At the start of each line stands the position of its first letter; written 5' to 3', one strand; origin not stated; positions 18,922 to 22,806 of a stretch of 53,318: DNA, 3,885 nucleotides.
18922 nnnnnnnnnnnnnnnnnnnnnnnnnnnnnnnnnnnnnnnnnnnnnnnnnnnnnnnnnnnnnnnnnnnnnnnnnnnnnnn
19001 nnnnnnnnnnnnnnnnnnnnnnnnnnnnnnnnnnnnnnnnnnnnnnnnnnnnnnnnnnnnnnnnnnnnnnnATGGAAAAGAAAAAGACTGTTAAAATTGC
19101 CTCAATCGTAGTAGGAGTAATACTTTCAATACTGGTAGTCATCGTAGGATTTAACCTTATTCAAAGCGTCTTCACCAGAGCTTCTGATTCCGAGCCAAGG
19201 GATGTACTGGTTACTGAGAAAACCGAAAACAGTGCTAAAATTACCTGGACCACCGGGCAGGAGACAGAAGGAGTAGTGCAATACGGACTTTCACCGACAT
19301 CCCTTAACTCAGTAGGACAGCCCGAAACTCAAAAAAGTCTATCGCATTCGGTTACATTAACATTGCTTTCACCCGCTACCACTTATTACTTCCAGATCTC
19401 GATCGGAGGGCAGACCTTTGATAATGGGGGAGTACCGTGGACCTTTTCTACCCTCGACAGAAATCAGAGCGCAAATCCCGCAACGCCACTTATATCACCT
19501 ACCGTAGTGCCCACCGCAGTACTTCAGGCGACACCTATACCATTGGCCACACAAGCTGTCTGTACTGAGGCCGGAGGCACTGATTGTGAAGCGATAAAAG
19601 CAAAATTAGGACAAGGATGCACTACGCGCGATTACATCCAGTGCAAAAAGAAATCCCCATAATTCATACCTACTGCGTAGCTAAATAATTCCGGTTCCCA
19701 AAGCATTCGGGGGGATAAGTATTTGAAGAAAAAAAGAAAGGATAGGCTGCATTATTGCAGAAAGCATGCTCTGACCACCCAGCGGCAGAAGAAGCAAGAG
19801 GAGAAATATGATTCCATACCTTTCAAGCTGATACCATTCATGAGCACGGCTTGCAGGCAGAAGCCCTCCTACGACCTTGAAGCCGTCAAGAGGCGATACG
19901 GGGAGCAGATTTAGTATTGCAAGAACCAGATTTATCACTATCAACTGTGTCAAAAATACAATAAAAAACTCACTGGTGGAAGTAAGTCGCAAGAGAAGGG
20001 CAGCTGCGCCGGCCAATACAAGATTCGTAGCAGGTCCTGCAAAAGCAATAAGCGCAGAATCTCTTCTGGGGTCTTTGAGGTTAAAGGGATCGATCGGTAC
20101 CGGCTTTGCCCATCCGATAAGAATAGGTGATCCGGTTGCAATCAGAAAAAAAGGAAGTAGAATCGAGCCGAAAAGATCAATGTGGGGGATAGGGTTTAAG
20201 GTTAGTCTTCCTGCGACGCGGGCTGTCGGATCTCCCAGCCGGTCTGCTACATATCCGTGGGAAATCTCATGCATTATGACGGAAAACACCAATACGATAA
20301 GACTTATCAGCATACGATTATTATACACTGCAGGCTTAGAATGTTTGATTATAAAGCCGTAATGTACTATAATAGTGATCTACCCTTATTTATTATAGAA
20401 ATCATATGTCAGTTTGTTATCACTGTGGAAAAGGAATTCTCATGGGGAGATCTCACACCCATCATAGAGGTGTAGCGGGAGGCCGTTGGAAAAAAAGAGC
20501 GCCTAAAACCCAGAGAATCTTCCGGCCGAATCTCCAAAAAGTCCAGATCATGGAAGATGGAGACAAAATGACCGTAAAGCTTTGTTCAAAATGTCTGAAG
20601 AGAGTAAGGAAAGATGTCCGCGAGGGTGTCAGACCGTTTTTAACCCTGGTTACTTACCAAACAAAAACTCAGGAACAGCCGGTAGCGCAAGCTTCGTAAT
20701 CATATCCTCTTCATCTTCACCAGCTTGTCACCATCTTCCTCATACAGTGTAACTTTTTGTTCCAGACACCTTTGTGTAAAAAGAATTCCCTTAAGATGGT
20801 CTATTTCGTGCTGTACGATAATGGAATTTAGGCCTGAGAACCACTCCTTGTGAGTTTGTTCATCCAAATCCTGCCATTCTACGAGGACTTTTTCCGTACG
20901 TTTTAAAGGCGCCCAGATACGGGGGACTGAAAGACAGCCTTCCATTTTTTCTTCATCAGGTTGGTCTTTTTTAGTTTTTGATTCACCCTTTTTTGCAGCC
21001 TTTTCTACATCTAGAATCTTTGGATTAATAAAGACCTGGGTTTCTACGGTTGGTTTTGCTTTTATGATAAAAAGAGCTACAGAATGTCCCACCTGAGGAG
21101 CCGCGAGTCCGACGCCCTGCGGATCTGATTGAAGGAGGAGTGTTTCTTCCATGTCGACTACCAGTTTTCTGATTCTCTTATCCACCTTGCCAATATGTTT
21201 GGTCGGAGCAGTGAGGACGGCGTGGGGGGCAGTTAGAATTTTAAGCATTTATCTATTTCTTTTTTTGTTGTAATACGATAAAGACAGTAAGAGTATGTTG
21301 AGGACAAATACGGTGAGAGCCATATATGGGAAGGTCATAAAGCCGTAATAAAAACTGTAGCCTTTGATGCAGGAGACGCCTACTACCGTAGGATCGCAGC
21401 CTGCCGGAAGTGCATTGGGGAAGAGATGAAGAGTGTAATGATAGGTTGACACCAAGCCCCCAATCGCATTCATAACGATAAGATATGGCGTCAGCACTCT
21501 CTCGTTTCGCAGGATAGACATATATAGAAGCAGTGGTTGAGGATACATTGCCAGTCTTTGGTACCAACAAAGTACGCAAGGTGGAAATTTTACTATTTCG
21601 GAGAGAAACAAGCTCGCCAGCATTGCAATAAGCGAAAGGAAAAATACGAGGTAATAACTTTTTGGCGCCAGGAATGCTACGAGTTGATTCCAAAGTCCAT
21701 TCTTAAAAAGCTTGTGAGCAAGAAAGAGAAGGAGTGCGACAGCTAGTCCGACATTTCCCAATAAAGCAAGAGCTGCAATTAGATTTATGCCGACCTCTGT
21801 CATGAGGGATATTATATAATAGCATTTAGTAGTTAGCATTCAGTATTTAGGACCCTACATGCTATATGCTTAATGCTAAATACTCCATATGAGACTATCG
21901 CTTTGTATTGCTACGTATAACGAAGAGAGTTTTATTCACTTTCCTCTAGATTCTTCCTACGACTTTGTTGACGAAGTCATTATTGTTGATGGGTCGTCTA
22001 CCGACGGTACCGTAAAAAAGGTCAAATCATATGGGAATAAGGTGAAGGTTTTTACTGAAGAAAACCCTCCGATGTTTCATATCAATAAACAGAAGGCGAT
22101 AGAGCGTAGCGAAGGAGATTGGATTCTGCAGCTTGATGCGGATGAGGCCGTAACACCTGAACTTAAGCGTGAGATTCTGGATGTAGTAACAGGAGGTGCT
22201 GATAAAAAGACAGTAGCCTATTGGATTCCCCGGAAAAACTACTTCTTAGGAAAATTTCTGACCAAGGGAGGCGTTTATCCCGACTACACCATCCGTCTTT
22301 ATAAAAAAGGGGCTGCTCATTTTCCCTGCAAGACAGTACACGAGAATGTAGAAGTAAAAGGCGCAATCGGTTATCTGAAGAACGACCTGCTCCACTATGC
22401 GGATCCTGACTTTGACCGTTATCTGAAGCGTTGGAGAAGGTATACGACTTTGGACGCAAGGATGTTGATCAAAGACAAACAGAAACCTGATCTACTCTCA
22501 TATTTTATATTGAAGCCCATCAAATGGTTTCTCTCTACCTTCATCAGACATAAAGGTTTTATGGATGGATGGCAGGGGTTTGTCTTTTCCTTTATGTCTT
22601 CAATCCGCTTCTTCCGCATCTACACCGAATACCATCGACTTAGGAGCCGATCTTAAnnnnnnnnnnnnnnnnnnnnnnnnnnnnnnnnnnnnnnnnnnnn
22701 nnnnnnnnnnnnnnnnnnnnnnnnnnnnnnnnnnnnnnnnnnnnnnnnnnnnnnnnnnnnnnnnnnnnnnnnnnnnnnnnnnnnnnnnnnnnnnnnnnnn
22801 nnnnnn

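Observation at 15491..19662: Five-gene cohesin/dockerin/LPXTG surface module with a triplicated Cys-rich domain, next to a divergent excisionase-type HTH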

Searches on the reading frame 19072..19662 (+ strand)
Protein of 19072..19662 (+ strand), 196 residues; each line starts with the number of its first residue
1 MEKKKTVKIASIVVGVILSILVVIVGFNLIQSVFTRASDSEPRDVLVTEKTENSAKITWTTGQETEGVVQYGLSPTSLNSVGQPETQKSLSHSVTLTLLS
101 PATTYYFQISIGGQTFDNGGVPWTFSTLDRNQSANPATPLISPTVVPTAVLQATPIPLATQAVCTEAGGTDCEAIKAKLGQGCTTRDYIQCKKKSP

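Call 3: search_protein_families(library=pfam, proteins=[window:19072-19662:+], max_evalue=1)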
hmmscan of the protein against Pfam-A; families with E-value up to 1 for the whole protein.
window:19072-19662:+ (196 aa): 4 families
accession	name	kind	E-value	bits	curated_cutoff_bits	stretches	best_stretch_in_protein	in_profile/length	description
PF16656.11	Pur_ac_phosph_N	-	9.5e-11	42.6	30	1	47-114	8-83/93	Purple acid Phosphatase, N-terminal domain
PF00041.27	fn3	-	1.2e-06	29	25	1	40-110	1-67/84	Fibronectin type III domain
PF11857.13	DUF3377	-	0.59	10.6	26.5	1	3-34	23-52/72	Domain of unknown function (DUF3377)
PF19170.5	DUF5852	-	0.65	10.2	25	1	124-177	74-128/187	Family of unknown function (DUF5852)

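Call 4: search_protein_families(library=ncbifam, proteins=[window:19072-19662:+], max_evalue=1)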
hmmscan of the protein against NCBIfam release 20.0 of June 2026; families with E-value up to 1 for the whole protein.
window:19072-19662:+ (196 aa): 1 family
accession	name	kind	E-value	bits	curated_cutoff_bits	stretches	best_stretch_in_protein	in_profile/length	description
NF038218.1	IcmG_DotF_IVB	equivalog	0.011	15.4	200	1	4-65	44-101/266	type IVB secretion system protein IcmG/DotF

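Call 94: search_solved_structures(query=window:19072-19662:+, max_evalue=1, show_alignments=1)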
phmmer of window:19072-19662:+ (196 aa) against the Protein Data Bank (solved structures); distinct sequences matched with E-value up to 1: 27.
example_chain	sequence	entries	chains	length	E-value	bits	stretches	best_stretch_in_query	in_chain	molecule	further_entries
5i99_A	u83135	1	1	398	0.00028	24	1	32-143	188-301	Contactin-3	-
2dju_A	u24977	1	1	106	0.009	19.1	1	40-109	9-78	Receptor-type tyrosine-protein phosphatase F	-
6tpw_A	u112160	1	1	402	0.017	18.2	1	41-109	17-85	Receptor-type tyrosine-protein phosphatase F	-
6mfa_A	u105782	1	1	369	0.017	18.1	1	41-110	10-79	Fibronectin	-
6bt9_A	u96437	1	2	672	0.019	18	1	41-123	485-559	Chitinase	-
6tpv_A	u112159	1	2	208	0.024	17.7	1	40-109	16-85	Receptor-type tyrosine-protein phosphatase F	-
3teu_A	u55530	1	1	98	0.025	17.6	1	41-109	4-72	Fibcon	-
5j7k_A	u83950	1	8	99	0.05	16.7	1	40-121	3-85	FN3con-a-lys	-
8q30_A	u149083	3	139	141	0.056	16.5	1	8-138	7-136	DUF4352 domain-containing protein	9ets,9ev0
5e4q_A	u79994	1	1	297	0.081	16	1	47-143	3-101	Contactin-3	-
5j7c_C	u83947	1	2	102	0.1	15.7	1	41-120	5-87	FNfn10-anti-lysozyme (DE0.4.1)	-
1tdq_A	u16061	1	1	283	0.12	15.5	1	35-110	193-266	Tenascin-R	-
1fnh_A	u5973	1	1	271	0.14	15.2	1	34-107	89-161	PROTEIN (FIBRONECTIN)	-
3r8q_A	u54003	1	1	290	0.15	15.1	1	34-107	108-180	Fibronectin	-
2pzi_A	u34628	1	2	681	0.32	14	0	36-137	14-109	Probable serine/threonine-protein kinase pknG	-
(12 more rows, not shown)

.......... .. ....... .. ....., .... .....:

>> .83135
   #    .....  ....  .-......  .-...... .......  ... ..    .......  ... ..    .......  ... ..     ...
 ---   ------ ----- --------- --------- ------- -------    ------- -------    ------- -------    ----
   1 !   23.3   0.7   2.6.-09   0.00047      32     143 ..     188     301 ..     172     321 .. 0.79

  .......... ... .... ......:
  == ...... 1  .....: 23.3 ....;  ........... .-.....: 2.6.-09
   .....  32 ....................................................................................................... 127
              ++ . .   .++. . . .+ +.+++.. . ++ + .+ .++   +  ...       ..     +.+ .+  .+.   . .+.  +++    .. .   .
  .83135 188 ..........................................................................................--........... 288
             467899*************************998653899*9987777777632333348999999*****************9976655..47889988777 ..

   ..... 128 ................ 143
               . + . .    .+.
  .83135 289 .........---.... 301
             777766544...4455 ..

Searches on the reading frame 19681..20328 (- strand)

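Call 3: search_protein_families(library=pfam, proteins=[window:19681-20328:-], max_evalue=1)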
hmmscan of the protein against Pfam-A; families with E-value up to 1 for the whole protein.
window:19681-20328:- (215 aa): 3 families
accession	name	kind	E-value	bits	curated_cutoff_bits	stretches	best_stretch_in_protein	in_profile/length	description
PF02163.28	Peptidase_M50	-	2.1e-15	57.1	27.2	2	122-167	159-204/221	Peptidase family M50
PF03609.19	EII-Sor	-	0.01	15.7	26.3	1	115-159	143-187/233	PTS system sorbose-specific iic component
PF13398.12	Peptidase_M50B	-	0.098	12.8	26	0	13-28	21-36/201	Peptidase M50B-like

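Call 4: search_protein_families(library=ncbifam, proteins=[window:19681-20328:-], max_evalue=1)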
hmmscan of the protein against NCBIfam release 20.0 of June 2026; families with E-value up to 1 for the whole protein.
window:19681-20328:- (215 aa): 3 families
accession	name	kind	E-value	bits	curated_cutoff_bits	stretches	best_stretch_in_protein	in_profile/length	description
NF041824.1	daptide_HExxH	equivalog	1.8e-11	43.8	300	2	81-150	210-277/379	daptide biosynthesis intramembrane metalloprotease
NF005624.0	PRK07375.2-3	equivalog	0.0034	17.5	95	1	5-71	30-95/105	cation:proton antiporter subunit C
TIGR00054.1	TIGR00054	equivalog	0.033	13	147.55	1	123-180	346-408/421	RIP metalloprotease RseP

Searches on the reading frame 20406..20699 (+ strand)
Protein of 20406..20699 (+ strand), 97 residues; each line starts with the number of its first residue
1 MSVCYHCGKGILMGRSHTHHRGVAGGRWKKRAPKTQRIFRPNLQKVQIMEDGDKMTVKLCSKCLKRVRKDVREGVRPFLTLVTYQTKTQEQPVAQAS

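Call 70: search_protein_families(library=pfam, proteins=[window:20406-20699:+], max_evalue=0.01)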
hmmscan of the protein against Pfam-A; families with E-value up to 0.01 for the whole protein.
window:20406-20699:+ (97 aa): 1 family
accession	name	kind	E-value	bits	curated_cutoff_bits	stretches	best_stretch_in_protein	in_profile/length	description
PF00830.24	Ribosomal_L28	-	8e-12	45.4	27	1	3-69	2-59/60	Ribosomal L28 family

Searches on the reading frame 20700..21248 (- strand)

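Call 70: search_protein_families(library=pfam, proteins=[window:20700-21248:-], max_evalue=0.01)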
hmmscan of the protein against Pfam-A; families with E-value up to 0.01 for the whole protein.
window:20700-21248:- (182 aa): 1 family
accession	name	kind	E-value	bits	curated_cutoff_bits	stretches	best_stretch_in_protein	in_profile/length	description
PF01327.26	Pep_deformylase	-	1.1e-38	132.8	22.8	1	1-163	1-152/156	Polypeptide deformylase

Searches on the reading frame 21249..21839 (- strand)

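Call 3: search_protein_families(library=pfam, proteins=[window:21249-21839:-], max_evalue=1)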
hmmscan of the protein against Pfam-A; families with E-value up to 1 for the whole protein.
window:21249-21839:- (196 aa): 1 family
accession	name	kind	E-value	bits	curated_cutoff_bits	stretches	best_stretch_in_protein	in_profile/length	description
PF02600.21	DsbB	-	1.3e-12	48.7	22.1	1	62-171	5-103/148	Disulfide bond formation protein DsbB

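Call 4: search_protein_families(library=ncbifam, proteins=[window:21249-21839:-], max_evalue=1)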
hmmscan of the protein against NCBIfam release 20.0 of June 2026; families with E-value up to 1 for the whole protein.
window:21249-21839:- (196 aa): 6 families
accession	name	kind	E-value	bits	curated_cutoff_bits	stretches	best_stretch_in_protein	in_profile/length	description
NF002849.0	PRK03113.1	subfamily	2.7e-29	102.1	124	1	65-187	14-133/139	disulfide oxidoreductase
NF001863.0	PRK00611.1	equivalog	5.4e-12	46.3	145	1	54-189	2-132/136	putative disulfide oxidoreductase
NF002485.0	PRK01749.1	equivalog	0.00027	21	157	1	61-109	14-62/177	disulfide bond formation protein DsbB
NF002552.0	PRK02110.1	equivalog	0.00033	20.4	138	1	66-143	19-100/169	disulfide bond formation protein B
NF050065.1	DisulBndDsbICampy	equivalog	0.0066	14.9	800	1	71-140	22-92/498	disulfide bond formation protein DsbI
NF003354.0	PRK04388.1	equivalog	0.0099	15.8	168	1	62-153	11-109/172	disulfide bond formation protein B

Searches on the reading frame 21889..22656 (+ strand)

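Call 8: search_protein_families(library=pfam, proteins=[window:21889-22656:+], max_evalue=0.001)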
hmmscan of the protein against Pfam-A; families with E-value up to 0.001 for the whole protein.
window:21889-22656:+ (255 aa): 2 families
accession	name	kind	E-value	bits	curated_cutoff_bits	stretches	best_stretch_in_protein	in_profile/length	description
PF00535.33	Glycos_transf_2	-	6.6e-18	65.6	23.3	1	4-101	1-104/168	Glycosyl transferase family 2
PF13704.12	Glyco_tranf_2_4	-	3.9e-05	24.5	27.5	1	11-88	2-84/98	Glycosyl transferase family 2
